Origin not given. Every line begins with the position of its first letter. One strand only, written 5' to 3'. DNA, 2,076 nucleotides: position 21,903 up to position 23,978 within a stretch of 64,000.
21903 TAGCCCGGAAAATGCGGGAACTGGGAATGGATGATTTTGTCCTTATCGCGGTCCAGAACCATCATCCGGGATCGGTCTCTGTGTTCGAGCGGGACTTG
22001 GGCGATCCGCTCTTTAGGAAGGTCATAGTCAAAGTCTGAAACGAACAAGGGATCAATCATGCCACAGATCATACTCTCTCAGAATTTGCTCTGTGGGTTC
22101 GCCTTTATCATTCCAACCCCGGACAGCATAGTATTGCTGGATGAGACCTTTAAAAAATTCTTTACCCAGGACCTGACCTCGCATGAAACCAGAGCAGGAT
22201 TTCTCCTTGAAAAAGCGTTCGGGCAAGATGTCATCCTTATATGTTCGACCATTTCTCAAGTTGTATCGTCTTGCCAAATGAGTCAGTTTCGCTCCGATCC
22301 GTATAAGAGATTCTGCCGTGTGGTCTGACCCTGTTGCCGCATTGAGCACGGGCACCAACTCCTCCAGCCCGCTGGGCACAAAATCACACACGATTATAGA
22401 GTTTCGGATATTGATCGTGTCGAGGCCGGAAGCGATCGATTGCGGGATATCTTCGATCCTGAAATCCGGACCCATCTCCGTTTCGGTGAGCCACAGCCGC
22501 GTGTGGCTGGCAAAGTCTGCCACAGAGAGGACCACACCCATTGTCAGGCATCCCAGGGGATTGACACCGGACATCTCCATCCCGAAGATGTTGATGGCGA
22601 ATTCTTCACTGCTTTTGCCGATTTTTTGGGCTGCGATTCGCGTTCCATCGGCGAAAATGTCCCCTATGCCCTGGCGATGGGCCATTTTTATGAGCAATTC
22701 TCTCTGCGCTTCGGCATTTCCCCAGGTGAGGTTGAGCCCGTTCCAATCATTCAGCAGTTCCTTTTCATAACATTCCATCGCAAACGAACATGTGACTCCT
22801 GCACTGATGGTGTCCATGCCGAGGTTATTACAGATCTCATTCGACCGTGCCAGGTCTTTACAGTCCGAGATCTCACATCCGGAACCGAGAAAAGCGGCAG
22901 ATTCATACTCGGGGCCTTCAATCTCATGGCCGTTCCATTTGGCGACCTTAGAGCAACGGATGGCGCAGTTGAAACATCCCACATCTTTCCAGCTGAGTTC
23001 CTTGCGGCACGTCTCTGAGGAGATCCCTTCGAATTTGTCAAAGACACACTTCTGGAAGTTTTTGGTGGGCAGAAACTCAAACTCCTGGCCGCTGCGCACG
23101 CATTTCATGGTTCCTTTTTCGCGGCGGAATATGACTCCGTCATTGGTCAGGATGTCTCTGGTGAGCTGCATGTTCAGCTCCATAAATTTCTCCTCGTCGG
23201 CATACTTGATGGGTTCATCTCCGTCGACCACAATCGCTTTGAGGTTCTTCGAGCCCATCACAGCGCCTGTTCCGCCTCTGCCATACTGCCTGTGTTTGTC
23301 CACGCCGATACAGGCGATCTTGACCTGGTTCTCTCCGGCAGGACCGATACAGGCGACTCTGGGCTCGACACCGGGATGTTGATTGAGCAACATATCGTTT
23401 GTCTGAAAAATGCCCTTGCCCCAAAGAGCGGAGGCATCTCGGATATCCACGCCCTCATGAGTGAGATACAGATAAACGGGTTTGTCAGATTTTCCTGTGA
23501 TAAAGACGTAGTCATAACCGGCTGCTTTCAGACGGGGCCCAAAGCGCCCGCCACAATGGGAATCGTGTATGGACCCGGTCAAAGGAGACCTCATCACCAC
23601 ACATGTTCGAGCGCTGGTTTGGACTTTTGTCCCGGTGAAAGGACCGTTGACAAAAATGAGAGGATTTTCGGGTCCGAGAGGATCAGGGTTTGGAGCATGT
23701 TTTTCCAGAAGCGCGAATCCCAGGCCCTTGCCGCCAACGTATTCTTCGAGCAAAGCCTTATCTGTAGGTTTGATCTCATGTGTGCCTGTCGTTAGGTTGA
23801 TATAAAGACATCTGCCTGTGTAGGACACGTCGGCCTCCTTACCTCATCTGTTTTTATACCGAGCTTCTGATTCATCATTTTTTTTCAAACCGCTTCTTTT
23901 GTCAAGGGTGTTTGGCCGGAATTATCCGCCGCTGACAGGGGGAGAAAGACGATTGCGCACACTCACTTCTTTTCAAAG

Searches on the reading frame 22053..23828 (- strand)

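Call 72: search_protein_families(library=pfam, proteins=[window:22053-23828:-], max_evalue=0.00001)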
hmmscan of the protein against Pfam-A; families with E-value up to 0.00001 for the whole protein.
window:22053-23828:- (591 aa): 2 families
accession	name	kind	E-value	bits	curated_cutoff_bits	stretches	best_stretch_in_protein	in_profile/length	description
PF01314.23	AFOR_C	-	4.7e-97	326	27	1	219-588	3-385/385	Aldehyde ferredoxin oxidoreductase, domains 2 & 3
PF02730.20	AFOR_N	-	4.1e-77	258.9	29.8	1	5-203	1-198/199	Aldehyde ferredoxin oxidoreductase, N-terminal domain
